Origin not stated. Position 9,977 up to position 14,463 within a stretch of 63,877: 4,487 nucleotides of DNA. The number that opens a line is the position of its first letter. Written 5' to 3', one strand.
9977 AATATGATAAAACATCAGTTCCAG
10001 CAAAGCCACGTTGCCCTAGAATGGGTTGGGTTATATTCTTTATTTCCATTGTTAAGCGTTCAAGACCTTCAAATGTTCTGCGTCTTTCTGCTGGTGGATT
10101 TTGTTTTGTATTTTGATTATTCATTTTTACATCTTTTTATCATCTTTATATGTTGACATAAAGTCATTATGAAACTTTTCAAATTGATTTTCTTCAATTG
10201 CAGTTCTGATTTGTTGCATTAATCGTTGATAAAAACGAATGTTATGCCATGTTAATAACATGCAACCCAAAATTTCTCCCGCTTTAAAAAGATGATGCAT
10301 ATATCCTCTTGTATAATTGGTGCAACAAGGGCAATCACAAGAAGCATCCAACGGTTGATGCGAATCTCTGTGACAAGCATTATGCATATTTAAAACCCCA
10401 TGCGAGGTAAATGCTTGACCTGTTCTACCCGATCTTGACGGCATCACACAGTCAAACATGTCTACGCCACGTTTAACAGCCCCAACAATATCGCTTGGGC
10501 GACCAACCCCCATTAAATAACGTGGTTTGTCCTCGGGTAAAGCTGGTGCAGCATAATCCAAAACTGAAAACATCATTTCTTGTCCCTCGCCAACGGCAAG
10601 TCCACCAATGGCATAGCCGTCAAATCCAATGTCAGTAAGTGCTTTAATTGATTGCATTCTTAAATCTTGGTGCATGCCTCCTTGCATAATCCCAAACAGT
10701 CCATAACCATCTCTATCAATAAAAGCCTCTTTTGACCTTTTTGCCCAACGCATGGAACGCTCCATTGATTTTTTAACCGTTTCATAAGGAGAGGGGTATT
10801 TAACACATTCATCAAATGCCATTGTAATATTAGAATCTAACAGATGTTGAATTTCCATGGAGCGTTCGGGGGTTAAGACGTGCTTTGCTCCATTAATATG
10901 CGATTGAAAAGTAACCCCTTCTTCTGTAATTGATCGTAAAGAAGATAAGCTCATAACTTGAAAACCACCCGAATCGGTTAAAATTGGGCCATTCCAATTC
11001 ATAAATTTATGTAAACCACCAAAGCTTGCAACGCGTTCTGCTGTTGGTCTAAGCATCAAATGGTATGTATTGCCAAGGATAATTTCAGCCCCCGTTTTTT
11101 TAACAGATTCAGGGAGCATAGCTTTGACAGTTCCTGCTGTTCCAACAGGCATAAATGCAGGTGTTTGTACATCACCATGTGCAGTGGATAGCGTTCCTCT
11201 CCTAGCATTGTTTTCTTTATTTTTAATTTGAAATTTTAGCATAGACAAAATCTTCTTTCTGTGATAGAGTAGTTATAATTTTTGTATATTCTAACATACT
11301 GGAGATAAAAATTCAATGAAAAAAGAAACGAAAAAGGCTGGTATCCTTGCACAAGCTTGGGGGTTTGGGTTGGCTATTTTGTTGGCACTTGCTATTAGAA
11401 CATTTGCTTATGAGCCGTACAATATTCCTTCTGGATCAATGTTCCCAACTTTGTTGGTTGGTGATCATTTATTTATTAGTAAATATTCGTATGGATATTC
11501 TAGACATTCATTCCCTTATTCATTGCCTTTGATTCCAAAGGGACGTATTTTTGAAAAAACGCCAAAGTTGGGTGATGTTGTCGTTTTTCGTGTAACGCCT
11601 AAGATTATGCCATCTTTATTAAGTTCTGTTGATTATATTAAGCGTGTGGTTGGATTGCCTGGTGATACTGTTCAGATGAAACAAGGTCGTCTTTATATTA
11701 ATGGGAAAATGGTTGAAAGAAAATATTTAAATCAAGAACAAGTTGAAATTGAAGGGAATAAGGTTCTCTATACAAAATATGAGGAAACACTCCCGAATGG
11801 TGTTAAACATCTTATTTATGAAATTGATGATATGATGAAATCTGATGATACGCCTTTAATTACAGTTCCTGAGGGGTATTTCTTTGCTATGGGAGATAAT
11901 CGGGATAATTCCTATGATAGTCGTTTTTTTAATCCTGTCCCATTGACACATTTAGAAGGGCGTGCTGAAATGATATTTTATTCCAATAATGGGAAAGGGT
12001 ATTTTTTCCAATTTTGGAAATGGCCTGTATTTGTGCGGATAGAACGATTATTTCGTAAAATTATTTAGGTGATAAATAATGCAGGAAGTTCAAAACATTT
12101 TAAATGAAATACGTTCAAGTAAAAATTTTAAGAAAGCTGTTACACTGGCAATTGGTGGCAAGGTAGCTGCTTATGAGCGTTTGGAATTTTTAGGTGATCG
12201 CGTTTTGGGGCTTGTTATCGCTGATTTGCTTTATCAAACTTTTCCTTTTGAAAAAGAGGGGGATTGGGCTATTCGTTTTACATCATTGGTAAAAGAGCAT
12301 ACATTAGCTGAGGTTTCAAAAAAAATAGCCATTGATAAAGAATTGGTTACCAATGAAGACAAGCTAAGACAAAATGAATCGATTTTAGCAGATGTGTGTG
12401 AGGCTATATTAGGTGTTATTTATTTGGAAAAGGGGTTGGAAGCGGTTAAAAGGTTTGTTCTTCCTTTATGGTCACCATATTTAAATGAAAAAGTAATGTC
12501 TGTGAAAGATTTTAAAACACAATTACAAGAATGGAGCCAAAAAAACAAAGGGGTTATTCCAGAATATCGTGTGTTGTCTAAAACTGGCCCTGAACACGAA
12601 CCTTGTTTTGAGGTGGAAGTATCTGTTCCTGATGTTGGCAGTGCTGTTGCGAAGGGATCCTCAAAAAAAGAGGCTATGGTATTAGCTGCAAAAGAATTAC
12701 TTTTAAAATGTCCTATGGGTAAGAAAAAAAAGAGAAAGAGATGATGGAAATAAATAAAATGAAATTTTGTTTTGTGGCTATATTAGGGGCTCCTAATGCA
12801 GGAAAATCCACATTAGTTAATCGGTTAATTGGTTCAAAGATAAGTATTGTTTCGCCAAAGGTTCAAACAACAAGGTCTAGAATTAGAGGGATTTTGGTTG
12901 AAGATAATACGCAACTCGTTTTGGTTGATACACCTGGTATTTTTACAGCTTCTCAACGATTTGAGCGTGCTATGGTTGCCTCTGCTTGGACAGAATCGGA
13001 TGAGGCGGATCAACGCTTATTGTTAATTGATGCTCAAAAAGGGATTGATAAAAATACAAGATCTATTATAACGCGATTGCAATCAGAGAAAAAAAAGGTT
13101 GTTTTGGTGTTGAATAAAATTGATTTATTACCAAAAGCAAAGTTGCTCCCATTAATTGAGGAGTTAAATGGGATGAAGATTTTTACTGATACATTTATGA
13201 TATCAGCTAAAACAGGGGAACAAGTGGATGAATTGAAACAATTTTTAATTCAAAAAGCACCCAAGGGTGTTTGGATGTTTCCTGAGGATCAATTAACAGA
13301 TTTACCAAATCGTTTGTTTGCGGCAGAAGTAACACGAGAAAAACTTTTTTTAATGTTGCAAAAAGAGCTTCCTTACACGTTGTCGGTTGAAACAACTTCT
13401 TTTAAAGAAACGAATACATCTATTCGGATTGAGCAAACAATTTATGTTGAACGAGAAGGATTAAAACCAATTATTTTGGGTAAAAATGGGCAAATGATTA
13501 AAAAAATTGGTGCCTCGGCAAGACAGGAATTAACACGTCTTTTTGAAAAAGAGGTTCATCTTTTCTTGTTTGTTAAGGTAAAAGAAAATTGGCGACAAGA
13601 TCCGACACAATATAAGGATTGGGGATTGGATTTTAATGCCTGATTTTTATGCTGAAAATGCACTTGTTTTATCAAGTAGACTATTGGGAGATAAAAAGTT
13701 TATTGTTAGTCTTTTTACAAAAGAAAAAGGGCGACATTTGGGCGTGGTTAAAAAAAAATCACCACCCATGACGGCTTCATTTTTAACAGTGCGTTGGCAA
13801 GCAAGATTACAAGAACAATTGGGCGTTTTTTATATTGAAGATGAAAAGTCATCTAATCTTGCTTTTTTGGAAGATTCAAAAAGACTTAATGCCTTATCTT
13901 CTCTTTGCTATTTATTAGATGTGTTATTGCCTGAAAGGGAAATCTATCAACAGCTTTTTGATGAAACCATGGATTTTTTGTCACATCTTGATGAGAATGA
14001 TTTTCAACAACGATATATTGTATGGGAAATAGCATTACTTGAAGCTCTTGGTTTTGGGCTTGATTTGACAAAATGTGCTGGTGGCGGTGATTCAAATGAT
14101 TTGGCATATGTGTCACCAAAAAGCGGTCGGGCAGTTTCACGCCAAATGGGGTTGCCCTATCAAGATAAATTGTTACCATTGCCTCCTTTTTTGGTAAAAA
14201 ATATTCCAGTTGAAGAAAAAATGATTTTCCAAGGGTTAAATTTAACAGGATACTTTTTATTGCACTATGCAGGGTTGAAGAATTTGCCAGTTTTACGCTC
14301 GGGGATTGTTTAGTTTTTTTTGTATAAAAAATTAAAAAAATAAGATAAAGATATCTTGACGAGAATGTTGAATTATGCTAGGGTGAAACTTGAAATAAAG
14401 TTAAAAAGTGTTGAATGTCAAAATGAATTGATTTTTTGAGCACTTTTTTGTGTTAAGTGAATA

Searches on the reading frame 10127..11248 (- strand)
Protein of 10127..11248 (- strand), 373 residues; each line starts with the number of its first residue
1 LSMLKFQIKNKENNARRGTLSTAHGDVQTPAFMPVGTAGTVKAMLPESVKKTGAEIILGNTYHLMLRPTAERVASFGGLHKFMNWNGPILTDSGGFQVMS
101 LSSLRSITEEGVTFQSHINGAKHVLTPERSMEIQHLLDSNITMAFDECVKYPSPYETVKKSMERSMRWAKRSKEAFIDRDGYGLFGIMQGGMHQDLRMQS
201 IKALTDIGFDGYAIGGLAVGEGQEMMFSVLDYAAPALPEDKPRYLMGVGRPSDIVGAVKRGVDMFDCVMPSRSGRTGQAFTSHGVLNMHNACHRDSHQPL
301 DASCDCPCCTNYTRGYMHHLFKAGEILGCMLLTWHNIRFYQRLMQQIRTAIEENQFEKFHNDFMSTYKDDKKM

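Call 40: search_protein_families(library=pfam, proteins=[window:10127-11248:-], max_evalue=0.00001)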
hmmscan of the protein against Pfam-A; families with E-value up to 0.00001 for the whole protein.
window:10127-11248:- (373 aa): 1 family
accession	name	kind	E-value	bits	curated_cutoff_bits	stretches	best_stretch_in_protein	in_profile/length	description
PF01702.25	TGT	-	3.7e-162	539.8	26.3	1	14-368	2-356/357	Queuine tRNA-ribosyltransferase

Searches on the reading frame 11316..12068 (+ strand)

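Call 40: search_protein_families(library=pfam, proteins=[window:11316-12068:+], max_evalue=0.00001)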
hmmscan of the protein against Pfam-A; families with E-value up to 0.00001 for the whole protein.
window:11316-12068:+ (250 aa): 1 family
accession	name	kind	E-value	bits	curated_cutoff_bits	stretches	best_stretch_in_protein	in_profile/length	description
PF10502.14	Peptidase_S26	-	5.1e-48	163.6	22.9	1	17-222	8-168/168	Signal peptidase, peptidase S26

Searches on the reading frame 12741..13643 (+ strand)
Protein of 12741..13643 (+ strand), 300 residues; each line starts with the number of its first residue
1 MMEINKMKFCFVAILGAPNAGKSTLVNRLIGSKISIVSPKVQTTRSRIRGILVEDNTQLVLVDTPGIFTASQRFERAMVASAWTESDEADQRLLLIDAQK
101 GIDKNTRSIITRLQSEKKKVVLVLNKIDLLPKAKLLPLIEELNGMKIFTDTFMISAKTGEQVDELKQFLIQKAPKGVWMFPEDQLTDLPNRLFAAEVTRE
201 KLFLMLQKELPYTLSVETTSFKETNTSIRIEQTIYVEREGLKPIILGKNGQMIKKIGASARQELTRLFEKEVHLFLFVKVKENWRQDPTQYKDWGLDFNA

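Call 40: search_protein_families(library=pfam, proteins=[window:12741-13643:+], max_evalue=0.00001)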
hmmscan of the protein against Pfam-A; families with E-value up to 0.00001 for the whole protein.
window:12741-13643:+ (300 aa): 8 families
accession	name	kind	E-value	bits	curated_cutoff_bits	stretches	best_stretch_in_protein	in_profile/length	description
PF01926.29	MMR_HSR1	-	1.1e-26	93.6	21.9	1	12-126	2-113/113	50S ribosome-binding GTPase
PF07650.23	KH_2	-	2.7e-20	72.4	22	1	209-285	1-78/78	KH domain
PF00009.33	GTP_EFTU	-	6.5e-16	58.9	26.5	1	12-174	6-187/188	Elongation factor Tu GTP binding domain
PF02421.24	FeoB_N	-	1.2e-15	57.8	27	1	12-167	3-154/156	Ferrous iron transport protein B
PF03193.22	RsgA_GTPase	-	6.5e-10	39.5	30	0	109-171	45-106/174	RsgA GTPase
PF00350.29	Dynamin_N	-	8.7e-10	39.3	27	0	12-45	1-34/168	Dynamin family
PF10662.15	PduV-EutP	-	7.8e-06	26.2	21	0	13-169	5-141/143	Ethanolamine utilisation - propanediol utilisation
PF04548.22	AIG1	-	8.7e-06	25.6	27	0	14-115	5-109/212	AIG1 family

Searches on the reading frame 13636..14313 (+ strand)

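Call 48: search_protein_families(library=pfam, proteins=[window:13636-14313:+], max_evalue=0.01)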
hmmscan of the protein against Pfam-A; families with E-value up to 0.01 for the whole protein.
window:13636-14313:+ (225 aa): 2 families
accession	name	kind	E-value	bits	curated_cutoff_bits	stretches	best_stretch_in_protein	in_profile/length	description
PF02565.21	RecO_C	-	7.3e-23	81.5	22.1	1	79-216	2-152/157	Recombination protein O C terminal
PF11967.14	RecO_N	-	1.8e-06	28.3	27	1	5-41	4-40/80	Recombination protein O N terminal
